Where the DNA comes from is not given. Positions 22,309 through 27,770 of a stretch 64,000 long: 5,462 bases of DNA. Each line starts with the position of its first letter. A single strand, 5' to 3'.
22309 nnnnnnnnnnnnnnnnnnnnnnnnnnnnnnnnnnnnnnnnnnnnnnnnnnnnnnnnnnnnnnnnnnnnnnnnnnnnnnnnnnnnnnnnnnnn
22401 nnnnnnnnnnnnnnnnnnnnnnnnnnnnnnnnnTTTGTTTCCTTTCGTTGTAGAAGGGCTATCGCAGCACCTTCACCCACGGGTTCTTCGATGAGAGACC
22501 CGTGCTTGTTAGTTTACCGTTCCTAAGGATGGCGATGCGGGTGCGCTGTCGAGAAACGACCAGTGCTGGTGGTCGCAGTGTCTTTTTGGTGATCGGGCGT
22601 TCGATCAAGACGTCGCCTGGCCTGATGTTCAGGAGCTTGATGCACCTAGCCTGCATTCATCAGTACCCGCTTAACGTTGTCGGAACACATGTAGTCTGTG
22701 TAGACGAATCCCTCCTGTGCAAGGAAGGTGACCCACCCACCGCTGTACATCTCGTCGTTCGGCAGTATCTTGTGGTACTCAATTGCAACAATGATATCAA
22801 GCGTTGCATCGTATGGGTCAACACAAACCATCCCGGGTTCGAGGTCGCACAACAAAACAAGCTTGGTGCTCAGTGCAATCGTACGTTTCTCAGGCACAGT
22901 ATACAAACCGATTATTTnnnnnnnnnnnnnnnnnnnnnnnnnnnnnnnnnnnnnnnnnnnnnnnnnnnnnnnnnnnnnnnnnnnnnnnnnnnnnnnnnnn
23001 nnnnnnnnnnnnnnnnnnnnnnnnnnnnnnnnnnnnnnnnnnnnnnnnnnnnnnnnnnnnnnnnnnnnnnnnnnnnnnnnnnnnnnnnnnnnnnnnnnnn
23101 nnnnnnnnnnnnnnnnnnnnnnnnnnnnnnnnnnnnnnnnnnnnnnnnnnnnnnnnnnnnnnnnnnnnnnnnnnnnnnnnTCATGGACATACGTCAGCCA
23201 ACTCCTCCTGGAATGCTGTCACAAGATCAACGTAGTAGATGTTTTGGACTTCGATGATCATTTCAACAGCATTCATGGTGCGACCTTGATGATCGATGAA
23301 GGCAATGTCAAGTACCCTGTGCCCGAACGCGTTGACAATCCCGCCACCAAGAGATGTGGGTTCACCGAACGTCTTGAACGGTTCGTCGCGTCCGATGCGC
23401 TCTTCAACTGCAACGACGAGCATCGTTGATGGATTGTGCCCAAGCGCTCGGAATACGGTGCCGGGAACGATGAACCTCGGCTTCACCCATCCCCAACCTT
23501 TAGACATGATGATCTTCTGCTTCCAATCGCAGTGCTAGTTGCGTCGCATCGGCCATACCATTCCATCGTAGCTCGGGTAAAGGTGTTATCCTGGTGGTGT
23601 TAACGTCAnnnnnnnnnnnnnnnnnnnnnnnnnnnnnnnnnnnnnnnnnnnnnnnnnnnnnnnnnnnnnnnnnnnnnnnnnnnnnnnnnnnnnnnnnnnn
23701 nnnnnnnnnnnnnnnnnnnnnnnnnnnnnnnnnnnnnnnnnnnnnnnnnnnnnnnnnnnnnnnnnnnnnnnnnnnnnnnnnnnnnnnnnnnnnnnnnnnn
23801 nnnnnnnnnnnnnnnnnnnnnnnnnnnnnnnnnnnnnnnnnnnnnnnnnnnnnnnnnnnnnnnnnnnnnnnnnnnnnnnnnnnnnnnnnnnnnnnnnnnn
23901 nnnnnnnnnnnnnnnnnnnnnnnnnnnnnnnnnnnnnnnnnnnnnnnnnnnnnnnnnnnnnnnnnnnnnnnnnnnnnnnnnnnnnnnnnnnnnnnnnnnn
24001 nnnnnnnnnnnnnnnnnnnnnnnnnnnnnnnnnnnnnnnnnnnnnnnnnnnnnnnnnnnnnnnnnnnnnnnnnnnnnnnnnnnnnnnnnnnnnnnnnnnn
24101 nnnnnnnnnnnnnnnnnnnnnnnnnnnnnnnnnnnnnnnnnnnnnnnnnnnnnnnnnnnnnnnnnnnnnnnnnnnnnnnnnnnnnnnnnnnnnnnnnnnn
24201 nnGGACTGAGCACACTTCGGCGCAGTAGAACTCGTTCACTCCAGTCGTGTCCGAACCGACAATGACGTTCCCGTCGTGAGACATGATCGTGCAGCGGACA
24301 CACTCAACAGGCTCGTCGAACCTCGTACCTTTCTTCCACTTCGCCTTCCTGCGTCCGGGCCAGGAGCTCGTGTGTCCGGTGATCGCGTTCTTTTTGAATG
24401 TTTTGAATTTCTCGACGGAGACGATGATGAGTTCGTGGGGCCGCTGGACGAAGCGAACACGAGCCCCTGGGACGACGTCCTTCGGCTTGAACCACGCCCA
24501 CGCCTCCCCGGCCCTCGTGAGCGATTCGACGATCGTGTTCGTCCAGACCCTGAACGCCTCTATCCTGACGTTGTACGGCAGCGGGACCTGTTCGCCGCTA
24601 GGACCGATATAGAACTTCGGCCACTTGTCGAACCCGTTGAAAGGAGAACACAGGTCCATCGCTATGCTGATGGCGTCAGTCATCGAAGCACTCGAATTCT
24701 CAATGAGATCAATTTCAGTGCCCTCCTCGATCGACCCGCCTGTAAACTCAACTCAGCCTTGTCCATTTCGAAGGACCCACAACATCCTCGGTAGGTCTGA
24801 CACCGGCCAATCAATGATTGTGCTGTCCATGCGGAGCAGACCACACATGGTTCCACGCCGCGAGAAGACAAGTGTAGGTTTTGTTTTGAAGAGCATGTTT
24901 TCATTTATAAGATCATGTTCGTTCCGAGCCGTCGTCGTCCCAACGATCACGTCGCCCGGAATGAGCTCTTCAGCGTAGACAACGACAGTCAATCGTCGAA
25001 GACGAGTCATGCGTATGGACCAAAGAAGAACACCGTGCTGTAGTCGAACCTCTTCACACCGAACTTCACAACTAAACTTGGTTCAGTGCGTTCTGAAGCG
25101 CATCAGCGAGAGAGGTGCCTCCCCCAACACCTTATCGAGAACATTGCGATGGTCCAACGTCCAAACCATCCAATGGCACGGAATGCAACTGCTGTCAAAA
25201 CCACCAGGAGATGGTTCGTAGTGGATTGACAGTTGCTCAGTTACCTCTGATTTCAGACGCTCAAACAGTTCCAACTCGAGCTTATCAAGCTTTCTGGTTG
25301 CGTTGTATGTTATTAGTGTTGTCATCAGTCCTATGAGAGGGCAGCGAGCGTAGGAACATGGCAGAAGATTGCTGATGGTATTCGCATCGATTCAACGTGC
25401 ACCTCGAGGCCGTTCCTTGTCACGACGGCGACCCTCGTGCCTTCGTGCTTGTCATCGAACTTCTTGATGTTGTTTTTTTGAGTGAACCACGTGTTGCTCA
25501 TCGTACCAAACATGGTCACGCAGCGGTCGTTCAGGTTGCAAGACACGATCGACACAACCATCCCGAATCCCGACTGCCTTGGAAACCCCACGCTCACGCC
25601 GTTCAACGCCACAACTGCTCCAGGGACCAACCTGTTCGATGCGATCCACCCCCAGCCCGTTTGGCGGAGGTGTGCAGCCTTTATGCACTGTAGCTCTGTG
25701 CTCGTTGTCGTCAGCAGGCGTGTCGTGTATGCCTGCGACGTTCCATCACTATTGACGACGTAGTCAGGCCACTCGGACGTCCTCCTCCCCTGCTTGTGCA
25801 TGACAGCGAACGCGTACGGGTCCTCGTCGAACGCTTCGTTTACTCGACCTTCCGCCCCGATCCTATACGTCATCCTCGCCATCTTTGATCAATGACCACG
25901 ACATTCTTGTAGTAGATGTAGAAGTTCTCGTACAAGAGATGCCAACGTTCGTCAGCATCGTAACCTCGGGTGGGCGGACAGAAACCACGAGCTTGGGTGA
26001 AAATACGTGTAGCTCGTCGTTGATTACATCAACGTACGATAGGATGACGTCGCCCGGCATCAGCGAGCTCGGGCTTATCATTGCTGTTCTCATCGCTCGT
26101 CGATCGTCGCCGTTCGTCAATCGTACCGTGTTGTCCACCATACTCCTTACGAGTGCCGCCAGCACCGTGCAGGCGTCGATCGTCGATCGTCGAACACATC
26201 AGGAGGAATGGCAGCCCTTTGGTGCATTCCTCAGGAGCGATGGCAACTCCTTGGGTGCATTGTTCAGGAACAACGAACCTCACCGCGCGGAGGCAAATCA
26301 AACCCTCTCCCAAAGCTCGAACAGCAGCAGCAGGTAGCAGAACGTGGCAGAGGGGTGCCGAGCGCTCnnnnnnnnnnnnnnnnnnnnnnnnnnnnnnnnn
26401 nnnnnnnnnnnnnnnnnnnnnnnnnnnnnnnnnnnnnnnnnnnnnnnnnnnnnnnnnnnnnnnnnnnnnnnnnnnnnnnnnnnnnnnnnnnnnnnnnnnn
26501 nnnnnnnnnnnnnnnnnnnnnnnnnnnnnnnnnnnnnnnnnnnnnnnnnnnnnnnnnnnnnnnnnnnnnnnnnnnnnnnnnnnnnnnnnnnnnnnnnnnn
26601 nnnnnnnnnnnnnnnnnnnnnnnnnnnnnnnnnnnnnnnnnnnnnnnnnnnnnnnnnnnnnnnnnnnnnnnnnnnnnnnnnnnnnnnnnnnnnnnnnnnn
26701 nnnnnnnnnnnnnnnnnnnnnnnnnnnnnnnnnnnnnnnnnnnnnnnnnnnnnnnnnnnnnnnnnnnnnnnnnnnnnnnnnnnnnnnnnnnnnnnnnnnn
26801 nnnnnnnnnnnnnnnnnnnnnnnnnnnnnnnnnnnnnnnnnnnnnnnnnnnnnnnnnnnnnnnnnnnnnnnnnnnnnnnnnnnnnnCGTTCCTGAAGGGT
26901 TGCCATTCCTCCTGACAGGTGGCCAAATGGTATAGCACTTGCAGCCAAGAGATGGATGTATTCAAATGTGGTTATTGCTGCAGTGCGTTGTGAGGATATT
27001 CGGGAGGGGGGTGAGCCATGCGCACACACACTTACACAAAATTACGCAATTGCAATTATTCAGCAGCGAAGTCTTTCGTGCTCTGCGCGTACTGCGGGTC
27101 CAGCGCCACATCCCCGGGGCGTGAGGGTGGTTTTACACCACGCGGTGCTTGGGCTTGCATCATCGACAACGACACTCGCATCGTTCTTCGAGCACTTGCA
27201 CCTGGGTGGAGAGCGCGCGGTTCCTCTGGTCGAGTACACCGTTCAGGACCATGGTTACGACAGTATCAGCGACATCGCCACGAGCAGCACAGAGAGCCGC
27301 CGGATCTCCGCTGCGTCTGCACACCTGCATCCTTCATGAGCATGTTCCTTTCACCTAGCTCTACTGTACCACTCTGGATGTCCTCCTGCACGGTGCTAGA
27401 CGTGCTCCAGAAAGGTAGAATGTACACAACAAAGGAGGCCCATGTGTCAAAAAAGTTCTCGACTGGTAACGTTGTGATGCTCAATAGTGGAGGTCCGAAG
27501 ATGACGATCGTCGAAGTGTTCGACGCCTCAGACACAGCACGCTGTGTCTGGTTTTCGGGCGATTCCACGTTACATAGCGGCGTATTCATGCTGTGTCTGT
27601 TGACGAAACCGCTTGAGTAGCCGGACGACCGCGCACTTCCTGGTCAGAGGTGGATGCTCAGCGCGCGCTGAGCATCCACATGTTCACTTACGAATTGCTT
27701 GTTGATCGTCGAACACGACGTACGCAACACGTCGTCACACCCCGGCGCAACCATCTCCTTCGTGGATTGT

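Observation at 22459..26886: Tandem array I of a >35-member WGW/PGD small-protein family (10 consecutive minus-strand paralogs)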

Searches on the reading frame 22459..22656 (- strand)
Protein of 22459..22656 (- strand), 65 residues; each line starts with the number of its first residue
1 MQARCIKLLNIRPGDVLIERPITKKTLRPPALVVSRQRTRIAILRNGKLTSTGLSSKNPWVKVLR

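Call 12: search_protein_families(library=pfam, proteins=[window:22459-22656:-], max_evalue=10)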
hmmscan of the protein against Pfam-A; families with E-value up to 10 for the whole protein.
window:22459-22656:- (65 aa): 0 families

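Call 13: search_protein_families(library=phrogs, proteins=[window:22459-22656:-], max_evalue=10)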
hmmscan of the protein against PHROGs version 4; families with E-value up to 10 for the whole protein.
window:22459-22656:- (65 aa): 0 families

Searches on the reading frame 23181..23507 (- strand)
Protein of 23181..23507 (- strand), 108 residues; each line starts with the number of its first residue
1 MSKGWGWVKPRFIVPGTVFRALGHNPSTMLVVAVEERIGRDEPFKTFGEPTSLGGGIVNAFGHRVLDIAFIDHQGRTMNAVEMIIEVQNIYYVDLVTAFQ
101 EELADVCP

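Call 12: search_protein_families(library=pfam, proteins=[window:23181-23507:-], max_evalue=10)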
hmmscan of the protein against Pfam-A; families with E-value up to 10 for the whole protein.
window:23181-23507:- (108 aa): 0 families

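Call 13: search_protein_families(library=phrogs, proteins=[window:23181-23507:-], max_evalue=10)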
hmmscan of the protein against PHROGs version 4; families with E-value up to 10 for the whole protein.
window:23181-23507:- (108 aa): 1 family
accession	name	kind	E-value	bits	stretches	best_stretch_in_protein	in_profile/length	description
phrog_5970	-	unknown function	0.35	11.6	1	59-86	28-55/81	-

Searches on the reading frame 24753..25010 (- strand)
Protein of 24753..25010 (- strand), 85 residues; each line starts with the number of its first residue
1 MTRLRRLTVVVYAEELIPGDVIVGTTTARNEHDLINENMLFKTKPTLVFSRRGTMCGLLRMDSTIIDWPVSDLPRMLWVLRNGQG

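Call 12: search_protein_families(library=pfam, proteins=[window:24753-25010:-], max_evalue=10)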
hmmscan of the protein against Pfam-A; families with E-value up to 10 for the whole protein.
window:24753-25010:- (85 aa): 0 families

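Call 13: search_protein_families(library=phrogs, proteins=[window:24753-25010:-], max_evalue=10)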
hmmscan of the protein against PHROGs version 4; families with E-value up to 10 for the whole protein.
window:24753-25010:- (85 aa): 2 families
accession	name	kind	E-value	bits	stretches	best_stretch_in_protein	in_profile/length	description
phrog_15283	-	unknown function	0.2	12.9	1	8-25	3-20/61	-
phrog_8868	-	unknown function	0.39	11.8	1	26-63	19-58/88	-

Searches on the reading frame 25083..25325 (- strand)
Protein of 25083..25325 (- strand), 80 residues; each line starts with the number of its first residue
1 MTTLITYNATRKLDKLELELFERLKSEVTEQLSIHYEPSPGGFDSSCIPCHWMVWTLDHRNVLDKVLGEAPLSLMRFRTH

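Call 12: search_protein_families(library=pfam, proteins=[window:25083-25325:-], max_evalue=10)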
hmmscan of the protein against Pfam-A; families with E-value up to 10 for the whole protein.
window:25083-25325:- (80 aa): 0 families

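Call 13: search_protein_families(library=phrogs, proteins=[window:25083-25325:-], max_evalue=10)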
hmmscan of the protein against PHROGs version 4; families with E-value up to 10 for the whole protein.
window:25083-25325:- (80 aa): 1 family
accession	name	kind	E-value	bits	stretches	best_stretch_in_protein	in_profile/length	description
phrog_14376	-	unknown function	0.34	11.6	1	10-39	18-47/66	-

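Call 81: search_protein_families(library=pfam, proteins=[window:25083-25325:-], max_evalue=1)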
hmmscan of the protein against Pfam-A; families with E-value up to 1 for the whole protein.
window:25083-25325:- (80 aa): 0 families

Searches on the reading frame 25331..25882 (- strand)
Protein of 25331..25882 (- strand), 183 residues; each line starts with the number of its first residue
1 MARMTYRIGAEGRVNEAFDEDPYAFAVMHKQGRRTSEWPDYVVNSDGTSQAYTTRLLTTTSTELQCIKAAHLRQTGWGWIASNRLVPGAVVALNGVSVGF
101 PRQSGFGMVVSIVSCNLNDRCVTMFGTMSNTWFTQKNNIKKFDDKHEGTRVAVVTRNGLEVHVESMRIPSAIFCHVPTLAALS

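Call 12: search_protein_families(library=pfam, proteins=[window:25331-25882:-], max_evalue=10)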
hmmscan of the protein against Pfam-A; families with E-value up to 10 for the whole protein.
window:25331-25882:- (183 aa): 0 families

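Call 13: search_protein_families(library=phrogs, proteins=[window:25331-25882:-], max_evalue=10)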
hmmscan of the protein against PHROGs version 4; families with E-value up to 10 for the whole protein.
window:25331-25882:- (183 aa): 3 families
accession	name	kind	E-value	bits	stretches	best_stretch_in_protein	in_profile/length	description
phrog_25380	-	unknown function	0.08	14.5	1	91-126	22-57/97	-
phrog_33196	-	tail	0.16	13.1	1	28-103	40-114/152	tail assembly chaperone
phrog_8668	-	unknown function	0.19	12.8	1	107-149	58-101/115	-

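Call 15: find_homologous_proteins(query=window:25331-25882:-, max_evalue=0.001)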
Query window:25331-25882:- (183 aa): 1 proteins with E <= 0.001 among 34 candidates.
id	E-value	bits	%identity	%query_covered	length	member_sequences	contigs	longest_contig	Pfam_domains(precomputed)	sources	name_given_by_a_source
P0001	2.8e-118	410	100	98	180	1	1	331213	-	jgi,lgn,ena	-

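Call 16: find_encoding_contigs(protein=P0001, flank=3000, max_places=3)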
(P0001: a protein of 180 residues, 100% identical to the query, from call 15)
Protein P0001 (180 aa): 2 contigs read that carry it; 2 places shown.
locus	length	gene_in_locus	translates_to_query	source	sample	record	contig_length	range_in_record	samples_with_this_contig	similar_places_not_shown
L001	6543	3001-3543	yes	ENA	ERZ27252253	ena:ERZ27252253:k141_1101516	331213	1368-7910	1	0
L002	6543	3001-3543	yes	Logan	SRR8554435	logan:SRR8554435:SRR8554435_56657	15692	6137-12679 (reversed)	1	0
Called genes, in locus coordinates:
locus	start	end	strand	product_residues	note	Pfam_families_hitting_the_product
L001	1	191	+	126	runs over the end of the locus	-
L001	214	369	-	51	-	-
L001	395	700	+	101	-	-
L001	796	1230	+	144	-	-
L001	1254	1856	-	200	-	PF09926:DUF2158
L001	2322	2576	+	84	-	-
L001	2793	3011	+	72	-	-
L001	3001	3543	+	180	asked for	-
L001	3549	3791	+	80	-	-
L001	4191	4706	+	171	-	-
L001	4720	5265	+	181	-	-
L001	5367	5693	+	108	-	-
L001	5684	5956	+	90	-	-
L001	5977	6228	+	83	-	-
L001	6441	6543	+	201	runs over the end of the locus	-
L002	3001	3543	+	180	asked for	-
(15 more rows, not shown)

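Call 17: search_dna_similar(query=window:25331-25882:-, collection=phages, mode=protein, max_evalue=10, max_rows=20)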
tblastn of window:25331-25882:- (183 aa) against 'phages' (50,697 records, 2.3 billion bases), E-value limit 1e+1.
No match.

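Call 29: search_protein_representatives(alignment_id=A1)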
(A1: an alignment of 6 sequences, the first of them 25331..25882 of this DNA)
Query: 6 sequences, 149 profile positions. Proteins with E-value up to 0.001 (for the whole library): 5; up to 1e-10: 5; up to 1e-30: 3. The best 5 are listed.
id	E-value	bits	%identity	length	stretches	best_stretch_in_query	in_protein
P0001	1.8e-53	196.8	-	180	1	5-144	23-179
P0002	8.7e-46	171.9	-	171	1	1-147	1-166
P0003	1.3e-43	164.8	-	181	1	3-143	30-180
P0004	3.3e-24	101.9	-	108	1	45-147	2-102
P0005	4.9e-12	62.4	-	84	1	84-148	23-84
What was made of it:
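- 25331..25882 (-): Long W-G-W member (180-183 aa): an N-terminal extension of about 75 aa followed by the barrel. The only database match is itself (calls 15, 29).
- On Lineage-specific expansion (paralog family confined to one genome lineage): A profile scan of 1.84 billion representative proteins returns only the 5 long members themselves (call 29).
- The exhaustive HMMER scan was run only for the long subfamily (call 29).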

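Call 32: predict_structure(alignment_id=A1)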
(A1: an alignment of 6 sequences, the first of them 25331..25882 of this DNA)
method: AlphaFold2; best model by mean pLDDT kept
length: 183 residues; sequences in the alignment: 6
mean_pLDDT: 58.1   pTM: 0.55
mean pLDDT of the five models: 58.1, 55.5, 42.4, 41.1, 37.5
residues with pLDDT >= 90: 0; 70-90: 58; 50-70: 62; < 50: 63
segments of 3 or more residues with pLDDT < 50: 1-9, 12-31, 95-103, 130-145, 165-169
pLDDT, mean of each block of 10 residues (from residue 1): 34 42 42 65 70 61 75 76 74 49 64 64 54 40 51 71 51 64 50
secondary structure, 60 per line:
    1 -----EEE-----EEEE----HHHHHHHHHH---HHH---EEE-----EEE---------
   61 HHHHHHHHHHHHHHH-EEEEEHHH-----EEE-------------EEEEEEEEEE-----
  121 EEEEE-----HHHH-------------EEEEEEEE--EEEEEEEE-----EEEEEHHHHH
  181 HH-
elements in order: E6-8 E14-17 H22-31 E41-43 E49-51 H61-75 E77-81 E90-92 E106-115 E121-125 H131-134 E148-155 E158-165 E171-175 H176-182
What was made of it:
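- Tried and rejected: The AF2 model of a long member is poor (pLDDT 58) and was not used for fold search (call 32).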

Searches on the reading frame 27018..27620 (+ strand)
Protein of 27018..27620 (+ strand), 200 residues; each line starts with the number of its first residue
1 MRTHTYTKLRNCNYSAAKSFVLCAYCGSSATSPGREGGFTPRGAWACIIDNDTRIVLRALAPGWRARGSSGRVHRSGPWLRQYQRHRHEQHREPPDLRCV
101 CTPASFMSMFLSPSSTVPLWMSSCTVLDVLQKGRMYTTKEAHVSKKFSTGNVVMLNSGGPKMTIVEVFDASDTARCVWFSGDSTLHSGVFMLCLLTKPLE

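Call 81: search_protein_families(library=pfam, proteins=[window:27018-27620:+], max_evalue=1)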
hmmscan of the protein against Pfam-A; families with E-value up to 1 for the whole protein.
window:27018-27620:+ (200 aa): 1 family
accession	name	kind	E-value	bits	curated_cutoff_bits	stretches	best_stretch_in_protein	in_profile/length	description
PF09926.15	DUF2158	-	3e-09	36.9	22.3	1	148-190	1-45/50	Uncharacterized small protein (DUF2158)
